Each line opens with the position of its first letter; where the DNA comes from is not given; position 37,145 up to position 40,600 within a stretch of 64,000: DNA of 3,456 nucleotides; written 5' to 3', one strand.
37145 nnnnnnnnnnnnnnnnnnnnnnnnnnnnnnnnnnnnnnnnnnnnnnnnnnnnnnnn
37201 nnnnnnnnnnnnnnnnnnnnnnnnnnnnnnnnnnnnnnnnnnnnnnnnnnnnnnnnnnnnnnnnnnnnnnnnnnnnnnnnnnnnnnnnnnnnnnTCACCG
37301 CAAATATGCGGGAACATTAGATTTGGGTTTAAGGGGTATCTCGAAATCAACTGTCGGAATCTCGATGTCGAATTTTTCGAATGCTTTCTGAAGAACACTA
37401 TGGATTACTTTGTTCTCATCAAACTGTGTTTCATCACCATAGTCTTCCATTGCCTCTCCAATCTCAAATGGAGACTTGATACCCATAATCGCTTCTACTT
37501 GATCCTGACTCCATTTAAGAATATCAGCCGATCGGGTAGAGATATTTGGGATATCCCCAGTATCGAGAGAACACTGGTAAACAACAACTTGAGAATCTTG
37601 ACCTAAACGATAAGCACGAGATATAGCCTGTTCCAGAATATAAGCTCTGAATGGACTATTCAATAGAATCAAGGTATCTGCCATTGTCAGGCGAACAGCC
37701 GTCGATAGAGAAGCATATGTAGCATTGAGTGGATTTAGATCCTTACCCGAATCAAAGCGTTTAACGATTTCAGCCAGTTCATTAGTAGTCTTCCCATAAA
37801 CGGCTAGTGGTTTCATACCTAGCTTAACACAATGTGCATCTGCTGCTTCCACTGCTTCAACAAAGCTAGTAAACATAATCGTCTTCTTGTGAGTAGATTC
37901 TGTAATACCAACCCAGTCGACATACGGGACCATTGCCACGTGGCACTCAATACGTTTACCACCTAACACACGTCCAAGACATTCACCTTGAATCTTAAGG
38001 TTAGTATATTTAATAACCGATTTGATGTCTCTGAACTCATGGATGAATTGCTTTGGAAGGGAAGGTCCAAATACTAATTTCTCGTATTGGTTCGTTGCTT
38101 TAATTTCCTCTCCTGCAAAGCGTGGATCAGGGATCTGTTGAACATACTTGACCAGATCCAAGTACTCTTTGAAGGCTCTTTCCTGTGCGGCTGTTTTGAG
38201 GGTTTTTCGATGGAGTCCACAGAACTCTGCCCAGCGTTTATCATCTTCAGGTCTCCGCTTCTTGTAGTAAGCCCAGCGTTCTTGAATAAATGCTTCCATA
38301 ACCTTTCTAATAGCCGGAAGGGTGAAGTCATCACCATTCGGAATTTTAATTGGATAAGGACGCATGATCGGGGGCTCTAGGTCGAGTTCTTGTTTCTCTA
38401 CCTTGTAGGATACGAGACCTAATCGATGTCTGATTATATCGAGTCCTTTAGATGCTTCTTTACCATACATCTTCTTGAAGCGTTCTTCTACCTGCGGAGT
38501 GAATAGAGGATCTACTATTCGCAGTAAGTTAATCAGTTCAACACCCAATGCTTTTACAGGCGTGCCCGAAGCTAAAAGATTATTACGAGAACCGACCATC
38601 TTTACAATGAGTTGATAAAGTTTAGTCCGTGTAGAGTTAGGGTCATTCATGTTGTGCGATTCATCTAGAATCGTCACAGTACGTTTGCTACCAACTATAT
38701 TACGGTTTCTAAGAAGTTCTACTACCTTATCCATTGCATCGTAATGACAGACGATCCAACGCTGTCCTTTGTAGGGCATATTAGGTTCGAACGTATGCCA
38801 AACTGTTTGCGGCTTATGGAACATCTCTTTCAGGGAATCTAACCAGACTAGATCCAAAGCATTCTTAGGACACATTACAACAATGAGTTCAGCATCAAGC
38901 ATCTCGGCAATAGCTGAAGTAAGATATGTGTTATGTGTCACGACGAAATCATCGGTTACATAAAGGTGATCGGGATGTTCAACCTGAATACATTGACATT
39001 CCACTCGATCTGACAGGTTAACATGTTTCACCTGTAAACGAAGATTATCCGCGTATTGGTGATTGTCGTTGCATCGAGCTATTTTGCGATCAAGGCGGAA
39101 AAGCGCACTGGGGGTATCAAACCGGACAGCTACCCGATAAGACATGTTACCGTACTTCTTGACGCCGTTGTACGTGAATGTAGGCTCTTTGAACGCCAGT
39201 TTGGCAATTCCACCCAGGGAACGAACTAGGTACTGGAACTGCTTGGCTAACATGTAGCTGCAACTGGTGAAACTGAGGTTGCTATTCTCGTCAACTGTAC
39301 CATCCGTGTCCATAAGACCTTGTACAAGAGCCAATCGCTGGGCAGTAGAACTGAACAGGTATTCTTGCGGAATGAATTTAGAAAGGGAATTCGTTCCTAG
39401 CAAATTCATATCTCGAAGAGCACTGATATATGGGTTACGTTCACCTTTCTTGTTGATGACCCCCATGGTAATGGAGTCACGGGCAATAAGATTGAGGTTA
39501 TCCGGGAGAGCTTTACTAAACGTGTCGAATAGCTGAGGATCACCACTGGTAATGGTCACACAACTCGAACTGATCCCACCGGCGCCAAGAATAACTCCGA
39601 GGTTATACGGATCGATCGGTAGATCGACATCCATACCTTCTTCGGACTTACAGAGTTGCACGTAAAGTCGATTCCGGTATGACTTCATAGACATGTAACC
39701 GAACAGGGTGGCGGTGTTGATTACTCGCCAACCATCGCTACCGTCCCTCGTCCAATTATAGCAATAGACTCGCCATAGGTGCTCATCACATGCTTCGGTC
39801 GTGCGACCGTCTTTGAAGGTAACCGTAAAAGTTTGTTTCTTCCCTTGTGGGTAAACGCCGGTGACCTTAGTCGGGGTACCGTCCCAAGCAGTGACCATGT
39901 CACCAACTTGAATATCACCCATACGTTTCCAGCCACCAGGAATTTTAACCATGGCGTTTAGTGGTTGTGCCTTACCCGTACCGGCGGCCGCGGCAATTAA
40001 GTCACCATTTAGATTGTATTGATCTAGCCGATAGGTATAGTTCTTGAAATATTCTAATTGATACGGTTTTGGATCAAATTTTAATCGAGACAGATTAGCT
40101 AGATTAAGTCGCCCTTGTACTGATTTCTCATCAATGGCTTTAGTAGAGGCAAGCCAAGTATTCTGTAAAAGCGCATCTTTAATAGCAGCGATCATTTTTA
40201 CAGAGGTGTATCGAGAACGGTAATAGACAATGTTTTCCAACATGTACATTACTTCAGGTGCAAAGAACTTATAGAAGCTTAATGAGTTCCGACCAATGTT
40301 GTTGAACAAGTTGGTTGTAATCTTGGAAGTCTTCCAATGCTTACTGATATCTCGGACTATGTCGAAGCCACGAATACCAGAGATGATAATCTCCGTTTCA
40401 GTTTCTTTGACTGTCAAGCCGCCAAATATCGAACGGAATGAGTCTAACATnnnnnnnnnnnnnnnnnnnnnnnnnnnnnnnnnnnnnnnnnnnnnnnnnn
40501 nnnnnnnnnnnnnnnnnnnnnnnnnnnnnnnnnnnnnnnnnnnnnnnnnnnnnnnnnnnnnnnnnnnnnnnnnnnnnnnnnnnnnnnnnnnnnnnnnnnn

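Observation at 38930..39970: Ala1 / Thr+1 intein with a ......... endonuclease splitting the Walker-A lysine from threonine (GTGK|T) of an SNF2 helicase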

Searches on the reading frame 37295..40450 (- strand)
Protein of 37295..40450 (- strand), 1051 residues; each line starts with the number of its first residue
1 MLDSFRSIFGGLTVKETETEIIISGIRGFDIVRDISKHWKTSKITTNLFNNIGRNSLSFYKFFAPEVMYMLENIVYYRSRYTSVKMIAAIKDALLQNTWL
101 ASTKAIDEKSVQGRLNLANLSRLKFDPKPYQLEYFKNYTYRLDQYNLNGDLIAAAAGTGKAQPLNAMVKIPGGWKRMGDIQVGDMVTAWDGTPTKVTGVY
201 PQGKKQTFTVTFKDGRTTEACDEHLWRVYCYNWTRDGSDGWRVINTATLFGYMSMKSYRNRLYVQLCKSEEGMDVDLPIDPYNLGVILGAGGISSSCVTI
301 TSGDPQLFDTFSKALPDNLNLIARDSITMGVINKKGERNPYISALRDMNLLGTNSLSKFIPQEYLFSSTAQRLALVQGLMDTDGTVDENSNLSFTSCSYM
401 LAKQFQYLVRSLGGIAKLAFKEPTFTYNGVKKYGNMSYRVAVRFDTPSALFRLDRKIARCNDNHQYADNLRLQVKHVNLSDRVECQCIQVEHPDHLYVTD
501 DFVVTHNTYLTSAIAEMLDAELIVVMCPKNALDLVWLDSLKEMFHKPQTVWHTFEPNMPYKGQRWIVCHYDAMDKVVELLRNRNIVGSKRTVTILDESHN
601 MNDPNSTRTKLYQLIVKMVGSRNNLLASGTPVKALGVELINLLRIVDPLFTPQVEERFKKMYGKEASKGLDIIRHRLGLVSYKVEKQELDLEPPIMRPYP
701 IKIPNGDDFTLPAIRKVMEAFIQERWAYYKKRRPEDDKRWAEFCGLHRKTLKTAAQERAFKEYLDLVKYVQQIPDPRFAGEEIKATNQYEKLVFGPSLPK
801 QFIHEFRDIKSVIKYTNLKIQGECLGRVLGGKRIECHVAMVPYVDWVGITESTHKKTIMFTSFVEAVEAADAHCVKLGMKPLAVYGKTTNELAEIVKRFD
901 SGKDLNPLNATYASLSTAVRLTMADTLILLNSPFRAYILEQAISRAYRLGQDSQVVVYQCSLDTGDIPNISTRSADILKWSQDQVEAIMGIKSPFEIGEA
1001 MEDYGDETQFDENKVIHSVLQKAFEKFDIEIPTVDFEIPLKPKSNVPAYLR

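Call 4: search_protein_families(library=pfam, proteins=[window:37295-40450:-], max_evalue=1)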
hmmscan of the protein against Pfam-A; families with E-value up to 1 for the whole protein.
window:37295-40450:- (1051 aa): 7 families
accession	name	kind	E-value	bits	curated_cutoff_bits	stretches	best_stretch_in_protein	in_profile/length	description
PF14528.11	LAGLIDADG_3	-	3.3e-07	30.9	22.5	1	371-418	2-52/82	LAGLIDADG-like domain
PF00271.37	Helicase_C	-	4.7e-06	27.3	23.5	1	850-950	11-110/110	Helicase conserved C-terminal domain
PF00176.29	SNF2-rel_dom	-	6.3e-06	25.9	24.9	1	437-667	52-198/290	SNF2-related domain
PF04851.21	ResIII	-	0.00062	20.1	22.5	1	515-631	44-162/164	Type III restriction enzyme, res subunit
PF05203.21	Hom_end_hint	-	0.0073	16.8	32.1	1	174-220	15-60/228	Hom_end-associated Hint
PF05204.19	Hom_end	-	0.19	12.3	21.1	1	363-442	5-84/110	Homing endonuclease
PF24188.1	DUF7416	-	0.21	11.7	27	1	621-673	1-48/69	Family of unknown function (DUF7416)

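Call 5: search_protein_families(library=ncbifam, proteins=[window:37295-40450:-], max_evalue=1)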
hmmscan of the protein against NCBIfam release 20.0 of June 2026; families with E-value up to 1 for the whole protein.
window:37295-40450:- (1051 aa): 9 families
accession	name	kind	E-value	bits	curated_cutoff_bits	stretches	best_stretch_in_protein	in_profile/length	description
NF053675.1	pilus_reg_Snf2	equivalog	2.2e-11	42.6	1100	1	849-959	873-982/1029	pilus expression-regulating Snf2 family helicase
NF058637.1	helic_SCO1167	equivalog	2.6e-06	25.8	1200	1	855-990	780-911/932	SCO1167/SCO6262 family helicase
NF005852.0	PRK07773.1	equivalog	1.5e-05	23.5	780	1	335-419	575-665/886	replicative DNA helicase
NF003426.0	PRK04914.1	equivalog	0.01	14.1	576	1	924-959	566-601/959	RNA polymerase-associated protein RapA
NF041062.1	DpdE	equivalog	0.012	13.6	500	1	588-660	249-327/1048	protein DpdE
NF038098.1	GyrA_w_intein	exception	0.012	13.4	1850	1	346-420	310-388/1232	intein-containing DNA gyrase subunit A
NF038318.1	DISARM_DrmD_b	equivalog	0.03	12.4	950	0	916-959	497-540/868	DISARM system SNF2-like helicase DrmD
NF038317.1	DISARM_DrmD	equivalog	0.16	10.2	610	1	575-649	224-303/1021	DISARM system SNF2-like helicase DrmD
TIGR01443.1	intein_Cterm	domain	0.73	10.2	15.6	1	487-508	4-24/24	intein C-terminal splicing region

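Call 6: search_protein_families(library=phrogs, proteins=[window:37295-40450:-], max_evalue=0.01)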
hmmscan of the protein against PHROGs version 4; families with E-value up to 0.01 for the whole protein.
window:37295-40450:- (1051 aa): 9 families
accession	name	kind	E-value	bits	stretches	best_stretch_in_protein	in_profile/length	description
phrog_62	-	DNA, RNA and nucleotide metabolism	2.8e-137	460.4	1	1-1047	473-1194/1881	DNA helicase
phrog_36964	-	head and packaging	9.3e-42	144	1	125-513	62-440/890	terminase large subunit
phrog_19299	-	head and packaging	1.2e-31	110.9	1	152-514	23-392/702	terminase large subunit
phrog_510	-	DNA, RNA and nucleotide metabolism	7.2e-28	98.7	1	151-397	395-638/667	DNA primase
phrog_15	-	head and packaging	2e-27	97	1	131-397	49-319/1330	terminase large subunit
phrog_50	-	DNA, RNA and nucleotide metabolism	1.1e-22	81.9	1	131-297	58-212/570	DnaC-like helicase loader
phrog_38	-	head and packaging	1.8e-05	24.6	1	156-218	149-212/760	terminase large subunit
phrog_30356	-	DNA, RNA and nucleotide metabolism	4.2e-05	22.8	1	160-422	384-638/823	helicase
phrog_29996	-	unknown function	0.00017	20.6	0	892-965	1071-1143/1189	-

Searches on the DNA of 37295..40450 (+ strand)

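Call 7: search_dna_similar(query=window:37295-40450:+, collection=phages, mode=near, max_rows=30)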
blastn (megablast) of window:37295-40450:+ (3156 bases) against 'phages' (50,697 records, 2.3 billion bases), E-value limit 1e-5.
Records with a match: 7; places in all: 7; records where one place covers at least 80% of the query: 3.
Best place of each record, by identity: >=99% 1; 95-99% 3; 90-95% 2; 80-90% 1.
By first word of the organism name: Pseudomonas 7.
By host as written in the record: - 3; Pseudomonas aeruginosa 3; Pseudomonas aeruginosa BWKH36 1.
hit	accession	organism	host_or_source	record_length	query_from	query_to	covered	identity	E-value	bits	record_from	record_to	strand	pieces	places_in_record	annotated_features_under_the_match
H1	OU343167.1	Pseudomonas phage vB_PaeM_phiLBG22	-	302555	1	3156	100%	99.0%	0e+0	5662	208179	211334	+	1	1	record has no annotation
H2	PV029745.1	Pseudomonas phage phiHQ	Pseudomonas aeruginosa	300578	1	3156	100%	98.2%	0e+0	5513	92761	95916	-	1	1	hypothetical protein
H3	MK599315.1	Pseudomonas phage PA1C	Pseudomonas aeruginosa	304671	1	3156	100%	97.5%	0e+0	5384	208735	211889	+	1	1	putative SNF2 domain helicase (x2)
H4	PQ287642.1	Pseudomonas phage HHBS36_1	Pseudomonas aeruginosa BWKH36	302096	1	3156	76%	96.2%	0e+0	3902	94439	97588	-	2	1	DarB-like antirestriction protein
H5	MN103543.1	Pseudomonas phage vB_PaeM_PS119XW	-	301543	1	3156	74%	94.8%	0e+0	3658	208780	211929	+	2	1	hypothetical protein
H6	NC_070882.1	Pseudomonas phage vB_PaeM_PS119XW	-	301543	1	3156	74%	94.8%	0e+0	3658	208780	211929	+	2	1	DarB-like antirestriction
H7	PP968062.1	Pseudomonas phage HPP-Temi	Pseudomonas aeruginosa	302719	1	1639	52%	83.2%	0e+0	1504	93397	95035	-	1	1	DNA helicase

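Call 9: get_annotated_region(hit=H3, flank=3000)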
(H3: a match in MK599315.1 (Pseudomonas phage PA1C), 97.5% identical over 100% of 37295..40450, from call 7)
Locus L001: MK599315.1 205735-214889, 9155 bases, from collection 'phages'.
description: Pseudomonas phage PA1C, complete genome.
organism: Pseudomonas phage PA1C (NCBI taxid 2562177)
taxonomy: Viruses; Duplodnaviria; Heunggongvirae; Uroviricota; Caudoviricetes
host: Pseudomonas aeruginosa; source: -; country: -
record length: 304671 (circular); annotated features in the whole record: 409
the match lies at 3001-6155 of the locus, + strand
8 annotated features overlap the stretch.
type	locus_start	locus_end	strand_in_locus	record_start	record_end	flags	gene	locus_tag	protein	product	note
CDS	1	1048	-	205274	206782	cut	-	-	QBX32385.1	tail fiber protein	similar to Pseudomonas phage Lu11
CDS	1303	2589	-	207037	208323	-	-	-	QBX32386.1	hypothetical protein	similar to PHIKZ201 Pseudomonas virus phiKZ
CDS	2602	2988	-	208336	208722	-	-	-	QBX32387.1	hypothetical protein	-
CDS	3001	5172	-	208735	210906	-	-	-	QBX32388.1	putative SNF2 domain helicase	similar to Pseudomonas phage PhiPA3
CDS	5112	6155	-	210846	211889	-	-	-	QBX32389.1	putative SNF2 domain helicase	similar to Pseudomonas phage PhiPA3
CDS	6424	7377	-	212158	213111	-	-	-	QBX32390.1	putative virion structural protein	similar to Erwinia phage PhiEaH1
CDS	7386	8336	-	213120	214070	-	-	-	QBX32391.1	putative virion structural protein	similar to Pseudomonas phage Noxifer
CDS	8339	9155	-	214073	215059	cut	-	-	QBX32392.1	virion structural protein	similar to Pseudomonas phage PhiPA3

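Call 10: get_annotated_region(hit=H4, flank=3000)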
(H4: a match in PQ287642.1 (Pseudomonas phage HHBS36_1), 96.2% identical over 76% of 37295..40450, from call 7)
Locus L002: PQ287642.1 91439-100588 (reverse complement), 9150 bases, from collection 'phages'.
description: Pseudomonas phage HHBS36_1, complete genome.
organism: Pseudomonas phage HHBS36_1 (NCBI taxid 3390392)
taxonomy: Viruses
host: Pseudomonas aeruginosa BWKH36; source: sewage waters; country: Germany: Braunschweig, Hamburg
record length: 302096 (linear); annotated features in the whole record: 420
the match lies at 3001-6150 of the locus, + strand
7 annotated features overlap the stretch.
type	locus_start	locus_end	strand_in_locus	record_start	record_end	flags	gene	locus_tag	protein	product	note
CDS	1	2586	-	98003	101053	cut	-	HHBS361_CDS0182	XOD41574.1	virion structural protein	-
CDS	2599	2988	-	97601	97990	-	-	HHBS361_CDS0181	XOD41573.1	hypothetical protein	-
CDS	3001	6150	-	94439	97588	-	-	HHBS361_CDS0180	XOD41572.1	DarB-like antirestriction protein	-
CDS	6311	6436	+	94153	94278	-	-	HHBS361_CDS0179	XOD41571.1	hypothetical protein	-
CDS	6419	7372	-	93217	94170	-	-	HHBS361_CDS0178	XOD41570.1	hypothetical protein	-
CDS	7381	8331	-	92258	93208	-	-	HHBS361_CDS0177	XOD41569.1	hypothetical protein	-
CDS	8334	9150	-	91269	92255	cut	-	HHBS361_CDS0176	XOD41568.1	hypothetical protein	-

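Call 11: get_annotated_region(hit=H7, flank=4000)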
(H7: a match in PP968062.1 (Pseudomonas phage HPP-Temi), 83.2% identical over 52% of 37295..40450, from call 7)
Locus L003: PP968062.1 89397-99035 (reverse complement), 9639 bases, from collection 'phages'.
description: Pseudomonas phage HPP-Temi, complete genome.
organism: Pseudomonas phage HPP-Temi (NCBI taxid 3234043)
taxonomy: Viruses; Duplodnaviria; Heunggongvirae; Uroviricota; Caudoviricetes; Pawinskivirus
host: Pseudomonas aeruginosa; source: household sewage; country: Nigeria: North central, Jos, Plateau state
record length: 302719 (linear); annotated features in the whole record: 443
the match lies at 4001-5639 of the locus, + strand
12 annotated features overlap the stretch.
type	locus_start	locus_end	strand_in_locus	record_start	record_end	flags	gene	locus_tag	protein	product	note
CDS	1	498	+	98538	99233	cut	-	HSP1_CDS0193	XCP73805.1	hypothetical protein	-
CDS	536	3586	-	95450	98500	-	-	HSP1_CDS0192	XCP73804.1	virion structural protein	-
CDS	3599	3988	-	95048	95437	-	-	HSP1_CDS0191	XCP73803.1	hypothetical protein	-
CDS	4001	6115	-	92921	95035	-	-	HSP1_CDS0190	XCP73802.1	DNA helicase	-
CDS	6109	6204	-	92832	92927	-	-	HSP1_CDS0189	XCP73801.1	hypothetical protein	-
CDS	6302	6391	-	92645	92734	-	-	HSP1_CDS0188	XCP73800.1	hypothetical protein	-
CDS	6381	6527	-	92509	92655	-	-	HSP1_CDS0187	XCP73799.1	hypothetical protein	-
CDS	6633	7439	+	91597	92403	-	-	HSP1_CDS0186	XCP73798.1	hypothetical protein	-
CDS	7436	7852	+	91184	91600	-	-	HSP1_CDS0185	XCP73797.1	hypothetical protein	-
CDS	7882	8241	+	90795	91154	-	-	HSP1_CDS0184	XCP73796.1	hypothetical protein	-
CDS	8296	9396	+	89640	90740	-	-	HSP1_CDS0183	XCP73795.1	hypothetical protein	-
CDS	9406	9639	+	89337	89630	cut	-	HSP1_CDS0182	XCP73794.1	hypothetical protein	-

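Call 31: get_annotated_region(hit=H1, flank=500)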
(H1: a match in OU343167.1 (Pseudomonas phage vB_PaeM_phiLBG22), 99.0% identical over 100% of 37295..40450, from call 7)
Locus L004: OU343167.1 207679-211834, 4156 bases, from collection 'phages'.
description: Pseudomonas phage vB_PaeM_phiLGB22 genome assembly, chromosome: phiLGB22.
organism: Pseudomonas phage vB_PaeM_phiLBG22 (NCBI taxid 2853976)
taxonomy: Viruses; Duplodnaviria; Heunggongvirae; Uroviricota; Caudoviricetes
host: -; source: -; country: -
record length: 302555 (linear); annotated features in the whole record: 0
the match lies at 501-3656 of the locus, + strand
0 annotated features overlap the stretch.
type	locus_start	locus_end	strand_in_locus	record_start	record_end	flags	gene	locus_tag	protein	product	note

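Call 32: get_annotated_region(hit=H2, flank=500)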
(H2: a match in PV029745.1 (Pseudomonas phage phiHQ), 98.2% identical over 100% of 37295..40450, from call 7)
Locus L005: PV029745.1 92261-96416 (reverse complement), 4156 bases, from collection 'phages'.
description: Pseudomonas phage phiHQ, complete genome.
organism: Pseudomonas phage phiHQ (NCBI taxid 3402740)
taxonomy: Viruses; Duplodnaviria; Heunggongvirae; Uroviricota; Caudoviricetes; Chimalliviridae; Phikzvirus
host: Pseudomonas aeruginosa; source: sewage water; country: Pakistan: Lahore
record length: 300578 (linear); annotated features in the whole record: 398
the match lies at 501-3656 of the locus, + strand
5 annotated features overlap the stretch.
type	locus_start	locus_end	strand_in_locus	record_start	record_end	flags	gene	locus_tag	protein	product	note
CDS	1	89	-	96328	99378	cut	-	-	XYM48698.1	hypothetical protein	-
CDS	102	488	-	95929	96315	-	-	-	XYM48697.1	hypothetical protein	-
CDS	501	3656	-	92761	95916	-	-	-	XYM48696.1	hypothetical protein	-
CDS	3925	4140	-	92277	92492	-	-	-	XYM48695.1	hypothetical protein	-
CDS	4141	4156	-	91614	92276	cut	-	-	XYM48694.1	hypothetical protein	-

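Call 33: get_annotated_region(hit=H5, flank=500)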
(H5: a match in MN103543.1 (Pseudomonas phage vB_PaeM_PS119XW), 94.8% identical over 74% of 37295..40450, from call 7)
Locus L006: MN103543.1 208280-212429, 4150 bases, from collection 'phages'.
description: Pseudomonas phage vB_PaeM_PS119XW, complete genome.
organism: Pseudomonas phage vB_PaeM_PS119XW (NCBI taxid 2601632)
taxonomy: Viruses; Duplodnaviria; Heunggongvirae; Uroviricota; Caudoviricetes; Pawinskivirus; Pawinskivirus PS119XW
host: -; source: -; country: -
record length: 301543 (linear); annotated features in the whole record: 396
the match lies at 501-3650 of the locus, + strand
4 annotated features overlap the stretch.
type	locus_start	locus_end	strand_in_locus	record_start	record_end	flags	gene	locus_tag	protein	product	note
CDS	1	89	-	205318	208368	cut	-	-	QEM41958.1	hypothetical protein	-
CDS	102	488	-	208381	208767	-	-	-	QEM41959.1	hypothetical protein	-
CDS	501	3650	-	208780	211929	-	-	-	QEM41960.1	hypothetical protein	-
CDS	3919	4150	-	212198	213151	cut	-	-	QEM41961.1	hypothetical protein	-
